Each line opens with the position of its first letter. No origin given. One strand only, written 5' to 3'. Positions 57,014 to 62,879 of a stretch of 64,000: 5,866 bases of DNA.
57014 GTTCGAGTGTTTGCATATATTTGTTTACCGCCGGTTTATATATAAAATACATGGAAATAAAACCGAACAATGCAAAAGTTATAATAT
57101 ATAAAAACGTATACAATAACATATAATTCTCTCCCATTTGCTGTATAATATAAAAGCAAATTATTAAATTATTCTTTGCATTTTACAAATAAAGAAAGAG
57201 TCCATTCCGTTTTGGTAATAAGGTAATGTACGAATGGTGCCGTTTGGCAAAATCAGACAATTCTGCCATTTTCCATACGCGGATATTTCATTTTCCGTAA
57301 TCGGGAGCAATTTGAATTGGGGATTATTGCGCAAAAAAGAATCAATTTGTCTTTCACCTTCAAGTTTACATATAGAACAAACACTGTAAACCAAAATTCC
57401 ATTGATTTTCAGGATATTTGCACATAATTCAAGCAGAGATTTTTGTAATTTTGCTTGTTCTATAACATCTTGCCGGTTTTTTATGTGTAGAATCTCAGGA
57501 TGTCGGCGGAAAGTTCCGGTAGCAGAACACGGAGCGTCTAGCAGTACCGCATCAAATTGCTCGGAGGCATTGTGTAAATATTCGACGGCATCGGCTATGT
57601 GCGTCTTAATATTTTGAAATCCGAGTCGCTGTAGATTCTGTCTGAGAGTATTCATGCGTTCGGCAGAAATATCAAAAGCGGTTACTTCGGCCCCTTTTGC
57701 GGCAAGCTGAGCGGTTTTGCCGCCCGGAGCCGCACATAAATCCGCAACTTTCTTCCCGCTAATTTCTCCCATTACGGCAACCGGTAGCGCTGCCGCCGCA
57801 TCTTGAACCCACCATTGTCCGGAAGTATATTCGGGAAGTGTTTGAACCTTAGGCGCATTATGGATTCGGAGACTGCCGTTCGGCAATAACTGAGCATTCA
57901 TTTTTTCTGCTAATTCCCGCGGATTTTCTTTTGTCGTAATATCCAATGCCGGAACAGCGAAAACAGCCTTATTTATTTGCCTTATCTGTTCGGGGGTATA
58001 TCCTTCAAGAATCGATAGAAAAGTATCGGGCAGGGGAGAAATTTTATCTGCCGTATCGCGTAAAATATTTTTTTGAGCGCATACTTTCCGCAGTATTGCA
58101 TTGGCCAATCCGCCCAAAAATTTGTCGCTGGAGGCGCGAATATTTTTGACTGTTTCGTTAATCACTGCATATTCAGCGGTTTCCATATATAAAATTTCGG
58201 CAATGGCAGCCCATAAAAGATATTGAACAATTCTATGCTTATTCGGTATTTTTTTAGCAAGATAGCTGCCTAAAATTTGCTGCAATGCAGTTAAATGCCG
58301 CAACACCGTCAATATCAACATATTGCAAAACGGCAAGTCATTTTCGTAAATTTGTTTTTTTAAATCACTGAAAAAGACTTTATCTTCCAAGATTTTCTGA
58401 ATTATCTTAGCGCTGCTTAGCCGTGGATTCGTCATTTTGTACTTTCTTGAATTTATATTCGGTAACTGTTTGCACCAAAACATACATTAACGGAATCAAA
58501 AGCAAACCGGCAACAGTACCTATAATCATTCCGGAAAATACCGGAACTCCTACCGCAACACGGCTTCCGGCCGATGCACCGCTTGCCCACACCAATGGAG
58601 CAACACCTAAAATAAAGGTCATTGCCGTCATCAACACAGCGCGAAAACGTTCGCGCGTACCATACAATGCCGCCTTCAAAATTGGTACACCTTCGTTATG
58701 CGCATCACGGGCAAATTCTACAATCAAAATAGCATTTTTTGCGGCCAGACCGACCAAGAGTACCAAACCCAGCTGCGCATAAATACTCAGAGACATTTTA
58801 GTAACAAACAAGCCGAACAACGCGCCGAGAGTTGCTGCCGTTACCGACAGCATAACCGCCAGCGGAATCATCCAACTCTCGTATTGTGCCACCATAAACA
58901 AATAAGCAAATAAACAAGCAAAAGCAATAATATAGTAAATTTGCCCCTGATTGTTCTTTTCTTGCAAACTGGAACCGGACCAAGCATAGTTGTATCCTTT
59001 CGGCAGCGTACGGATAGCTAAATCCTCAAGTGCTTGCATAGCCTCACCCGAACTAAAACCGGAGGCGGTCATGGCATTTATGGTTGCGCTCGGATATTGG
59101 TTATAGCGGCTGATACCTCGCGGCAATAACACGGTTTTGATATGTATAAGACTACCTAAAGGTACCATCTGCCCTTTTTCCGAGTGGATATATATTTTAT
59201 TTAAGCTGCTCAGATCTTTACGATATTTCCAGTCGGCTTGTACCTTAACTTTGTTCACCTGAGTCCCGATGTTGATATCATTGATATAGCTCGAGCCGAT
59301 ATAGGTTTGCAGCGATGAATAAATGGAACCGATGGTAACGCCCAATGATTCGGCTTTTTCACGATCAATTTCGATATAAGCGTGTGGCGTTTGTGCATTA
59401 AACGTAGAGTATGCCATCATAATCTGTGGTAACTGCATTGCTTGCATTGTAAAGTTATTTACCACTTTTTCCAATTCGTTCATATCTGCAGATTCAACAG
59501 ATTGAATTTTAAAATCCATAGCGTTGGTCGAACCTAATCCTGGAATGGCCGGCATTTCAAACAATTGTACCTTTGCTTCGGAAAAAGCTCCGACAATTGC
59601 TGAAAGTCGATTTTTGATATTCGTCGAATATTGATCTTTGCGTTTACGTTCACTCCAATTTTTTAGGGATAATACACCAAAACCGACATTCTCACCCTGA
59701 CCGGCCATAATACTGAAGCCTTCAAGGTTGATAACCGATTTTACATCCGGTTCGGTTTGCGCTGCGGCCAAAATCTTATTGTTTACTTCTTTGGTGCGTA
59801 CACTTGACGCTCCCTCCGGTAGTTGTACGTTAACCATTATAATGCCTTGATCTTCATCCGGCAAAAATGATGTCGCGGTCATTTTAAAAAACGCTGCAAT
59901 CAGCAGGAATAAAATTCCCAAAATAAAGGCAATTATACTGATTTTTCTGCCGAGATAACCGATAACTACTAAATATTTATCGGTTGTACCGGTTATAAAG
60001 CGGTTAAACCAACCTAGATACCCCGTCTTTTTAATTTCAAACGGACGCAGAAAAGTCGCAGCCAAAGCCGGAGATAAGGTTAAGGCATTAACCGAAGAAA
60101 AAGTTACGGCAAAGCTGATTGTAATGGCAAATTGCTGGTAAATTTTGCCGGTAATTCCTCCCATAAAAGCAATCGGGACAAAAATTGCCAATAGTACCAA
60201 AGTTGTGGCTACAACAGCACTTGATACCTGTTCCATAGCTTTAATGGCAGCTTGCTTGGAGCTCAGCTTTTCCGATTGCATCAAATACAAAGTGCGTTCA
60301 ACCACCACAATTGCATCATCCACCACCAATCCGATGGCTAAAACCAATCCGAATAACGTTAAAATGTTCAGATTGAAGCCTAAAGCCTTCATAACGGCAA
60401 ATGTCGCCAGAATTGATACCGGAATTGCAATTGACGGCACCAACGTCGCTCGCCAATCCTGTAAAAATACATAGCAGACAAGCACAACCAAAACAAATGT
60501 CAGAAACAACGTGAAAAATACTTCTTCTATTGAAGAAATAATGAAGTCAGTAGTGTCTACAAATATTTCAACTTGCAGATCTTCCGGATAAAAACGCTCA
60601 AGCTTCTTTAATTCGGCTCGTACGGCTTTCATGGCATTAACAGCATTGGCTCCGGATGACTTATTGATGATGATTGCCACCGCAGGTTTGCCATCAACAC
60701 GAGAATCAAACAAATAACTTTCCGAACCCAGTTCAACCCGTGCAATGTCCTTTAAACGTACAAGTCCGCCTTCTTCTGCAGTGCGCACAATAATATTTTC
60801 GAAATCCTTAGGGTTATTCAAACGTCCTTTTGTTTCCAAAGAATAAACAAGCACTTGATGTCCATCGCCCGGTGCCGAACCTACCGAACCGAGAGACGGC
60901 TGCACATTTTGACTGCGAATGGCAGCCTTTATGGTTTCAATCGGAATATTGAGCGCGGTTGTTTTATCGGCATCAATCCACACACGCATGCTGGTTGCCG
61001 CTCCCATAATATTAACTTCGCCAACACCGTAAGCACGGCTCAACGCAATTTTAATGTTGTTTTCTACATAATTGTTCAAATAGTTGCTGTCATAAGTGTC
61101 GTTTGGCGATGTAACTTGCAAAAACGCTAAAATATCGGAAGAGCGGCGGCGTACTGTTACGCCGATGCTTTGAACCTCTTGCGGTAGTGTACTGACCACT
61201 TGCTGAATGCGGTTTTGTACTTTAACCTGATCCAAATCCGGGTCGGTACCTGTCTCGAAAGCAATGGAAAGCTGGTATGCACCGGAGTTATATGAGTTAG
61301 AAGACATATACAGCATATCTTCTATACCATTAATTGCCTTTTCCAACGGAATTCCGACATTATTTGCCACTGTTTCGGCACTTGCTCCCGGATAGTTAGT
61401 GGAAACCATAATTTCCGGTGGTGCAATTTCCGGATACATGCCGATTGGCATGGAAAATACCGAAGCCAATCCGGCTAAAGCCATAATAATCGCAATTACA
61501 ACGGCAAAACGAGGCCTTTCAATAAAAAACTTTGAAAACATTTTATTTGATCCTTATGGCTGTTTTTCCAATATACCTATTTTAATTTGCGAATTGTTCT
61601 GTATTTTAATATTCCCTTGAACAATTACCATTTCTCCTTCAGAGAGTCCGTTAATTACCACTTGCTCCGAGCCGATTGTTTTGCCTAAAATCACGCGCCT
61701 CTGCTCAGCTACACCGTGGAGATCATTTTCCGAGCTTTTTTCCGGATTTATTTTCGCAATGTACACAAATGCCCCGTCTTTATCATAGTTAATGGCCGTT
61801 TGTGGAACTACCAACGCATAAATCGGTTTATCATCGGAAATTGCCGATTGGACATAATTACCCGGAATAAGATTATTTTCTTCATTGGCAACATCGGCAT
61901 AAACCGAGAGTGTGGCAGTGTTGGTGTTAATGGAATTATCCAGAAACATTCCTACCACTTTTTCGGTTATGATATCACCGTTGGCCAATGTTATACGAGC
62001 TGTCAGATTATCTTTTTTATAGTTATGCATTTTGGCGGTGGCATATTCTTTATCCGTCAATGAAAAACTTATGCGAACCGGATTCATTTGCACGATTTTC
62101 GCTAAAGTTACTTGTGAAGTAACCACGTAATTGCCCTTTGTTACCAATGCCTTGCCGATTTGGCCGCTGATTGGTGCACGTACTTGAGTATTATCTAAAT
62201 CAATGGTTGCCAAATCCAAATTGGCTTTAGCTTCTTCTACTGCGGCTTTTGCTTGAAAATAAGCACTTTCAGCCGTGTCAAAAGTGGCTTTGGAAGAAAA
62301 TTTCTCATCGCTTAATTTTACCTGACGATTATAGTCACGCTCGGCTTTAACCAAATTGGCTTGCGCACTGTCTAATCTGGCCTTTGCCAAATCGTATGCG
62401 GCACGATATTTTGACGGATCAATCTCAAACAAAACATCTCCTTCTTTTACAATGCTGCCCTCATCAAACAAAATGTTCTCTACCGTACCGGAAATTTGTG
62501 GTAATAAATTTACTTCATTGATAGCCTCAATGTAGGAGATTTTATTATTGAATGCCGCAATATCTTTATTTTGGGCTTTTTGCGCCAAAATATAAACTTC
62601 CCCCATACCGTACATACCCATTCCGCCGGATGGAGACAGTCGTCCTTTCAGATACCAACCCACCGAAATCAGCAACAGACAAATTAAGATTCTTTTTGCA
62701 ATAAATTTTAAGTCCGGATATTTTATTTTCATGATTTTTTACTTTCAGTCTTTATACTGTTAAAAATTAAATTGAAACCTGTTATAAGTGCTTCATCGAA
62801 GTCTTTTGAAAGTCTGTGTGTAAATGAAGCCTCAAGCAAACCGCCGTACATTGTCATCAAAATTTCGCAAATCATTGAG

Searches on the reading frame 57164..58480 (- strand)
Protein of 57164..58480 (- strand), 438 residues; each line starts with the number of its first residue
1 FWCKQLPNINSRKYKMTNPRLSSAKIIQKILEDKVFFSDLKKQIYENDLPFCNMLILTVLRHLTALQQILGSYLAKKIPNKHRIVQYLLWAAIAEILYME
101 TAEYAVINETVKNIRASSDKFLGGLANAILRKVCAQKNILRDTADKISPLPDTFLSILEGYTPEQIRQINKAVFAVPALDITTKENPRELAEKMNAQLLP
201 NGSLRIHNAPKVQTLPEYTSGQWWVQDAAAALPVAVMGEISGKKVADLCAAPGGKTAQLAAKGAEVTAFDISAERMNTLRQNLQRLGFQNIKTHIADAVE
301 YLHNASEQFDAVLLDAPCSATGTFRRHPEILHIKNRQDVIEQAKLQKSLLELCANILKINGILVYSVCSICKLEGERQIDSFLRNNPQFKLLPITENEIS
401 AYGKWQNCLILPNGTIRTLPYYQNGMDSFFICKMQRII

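Call 19: search_protein_families(library=pfam, max_evalue=0.00001, proteins=[window:57164-58480:-])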
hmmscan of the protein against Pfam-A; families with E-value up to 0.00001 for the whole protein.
window:57164-58480:- (438 aa): 7 families
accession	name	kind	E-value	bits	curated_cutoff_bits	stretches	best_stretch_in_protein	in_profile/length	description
PF01189.24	Methyltr_RsmB-F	-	1.7e-47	162.2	27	1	243-434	10-198/199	16S rRNA methyltransferase RsmB/F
PF01029.23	NusB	-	3.6e-16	60.2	23.1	1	18-133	2-131/133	NusB family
PF13847.12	Methyltransf_31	-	1.5e-11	44.6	27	1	241-369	3-113/145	Methyltransferase domain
PF13649.12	Methyltransf_25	-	3.8e-09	37.6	27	1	245-314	1-70/97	Methyltransferase domain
PF01728.25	FtsJ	-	5.1e-08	33.5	24.1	1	241-368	21-140/181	FtsJ-like methyltransferase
PF03602.21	Cons_hypoth95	-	6.3e-07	29.7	24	1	238-323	38-128/182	Conserved hypothetical protein 95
PF08241.18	Methyltransf_11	-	5.1e-06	27.5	21.2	0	250-314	5-66/95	Methyltransferase domain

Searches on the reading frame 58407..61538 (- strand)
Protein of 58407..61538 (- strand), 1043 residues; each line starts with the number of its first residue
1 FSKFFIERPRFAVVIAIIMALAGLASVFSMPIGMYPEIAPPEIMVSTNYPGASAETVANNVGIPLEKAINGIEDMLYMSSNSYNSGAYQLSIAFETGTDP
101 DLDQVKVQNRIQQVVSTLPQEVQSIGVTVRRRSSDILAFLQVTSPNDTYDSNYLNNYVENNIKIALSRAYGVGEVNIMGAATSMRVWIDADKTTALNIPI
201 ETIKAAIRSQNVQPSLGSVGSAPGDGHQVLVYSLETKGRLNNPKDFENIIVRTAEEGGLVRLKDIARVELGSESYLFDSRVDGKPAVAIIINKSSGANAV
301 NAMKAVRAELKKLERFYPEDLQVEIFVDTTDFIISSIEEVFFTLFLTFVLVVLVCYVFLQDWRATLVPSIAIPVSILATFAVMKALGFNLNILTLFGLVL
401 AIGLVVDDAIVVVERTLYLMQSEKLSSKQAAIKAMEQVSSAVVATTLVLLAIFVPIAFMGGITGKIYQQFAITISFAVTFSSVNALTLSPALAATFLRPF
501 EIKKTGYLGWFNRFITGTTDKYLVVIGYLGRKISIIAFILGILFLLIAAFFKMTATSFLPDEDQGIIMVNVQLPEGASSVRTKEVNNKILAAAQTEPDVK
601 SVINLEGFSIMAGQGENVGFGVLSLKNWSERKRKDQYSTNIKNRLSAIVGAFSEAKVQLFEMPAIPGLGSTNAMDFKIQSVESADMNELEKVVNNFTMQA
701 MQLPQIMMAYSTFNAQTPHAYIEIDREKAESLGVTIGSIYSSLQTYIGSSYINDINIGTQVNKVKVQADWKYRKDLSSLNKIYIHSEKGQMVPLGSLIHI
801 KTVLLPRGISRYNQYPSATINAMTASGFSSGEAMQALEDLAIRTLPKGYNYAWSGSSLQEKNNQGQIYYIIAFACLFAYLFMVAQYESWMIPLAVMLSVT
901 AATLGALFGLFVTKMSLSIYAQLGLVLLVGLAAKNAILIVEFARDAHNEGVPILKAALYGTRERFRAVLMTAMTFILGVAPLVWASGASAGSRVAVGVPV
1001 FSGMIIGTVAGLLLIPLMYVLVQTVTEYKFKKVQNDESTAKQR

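Call 19: search_protein_families(library=pfam, max_evalue=0.00001, proteins=[window:58407-61538:-])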
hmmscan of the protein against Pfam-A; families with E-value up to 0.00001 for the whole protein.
window:58407-61538:- (1043 aa): 3 families
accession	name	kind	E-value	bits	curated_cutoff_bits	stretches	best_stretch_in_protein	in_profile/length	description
PF00873.25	ACR_tran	-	0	1018.4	28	1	1-1023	1-1021/1021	AcrB/AcrD/AcrF family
PF03176.21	MMPL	-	4.5e-12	46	20.5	1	282-505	84-313/333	MMPL family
PF02355.23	SecD_SecF_C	-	6.4e-06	26.1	20.5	1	338-494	31-184/189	Protein export membrane protein SecD/SecF, C-terminal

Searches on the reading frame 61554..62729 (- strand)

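Call 19: search_protein_families(library=pfam, max_evalue=0.00001, proteins=[window:61554-62729:-])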
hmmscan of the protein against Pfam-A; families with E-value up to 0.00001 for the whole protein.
window:61554-62729:- (391 aa): 3 families
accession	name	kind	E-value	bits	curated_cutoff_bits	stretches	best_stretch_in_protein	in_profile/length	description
PF13437.12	HlyD_3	-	1.9e-10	41.9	22.2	0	183-290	2-106/106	HlyD family secretion protein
PF16576.10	HlyD_D23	-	5.1e-09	36.2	30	1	75-293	22-214/214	Barrel-sandwich domain of CusB or HlyD membrane-fusion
PF13533.13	Biotin_lipoyl_2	-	8.8e-07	29.1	29.8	0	74-104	2-32/32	Biotin-lipoyl like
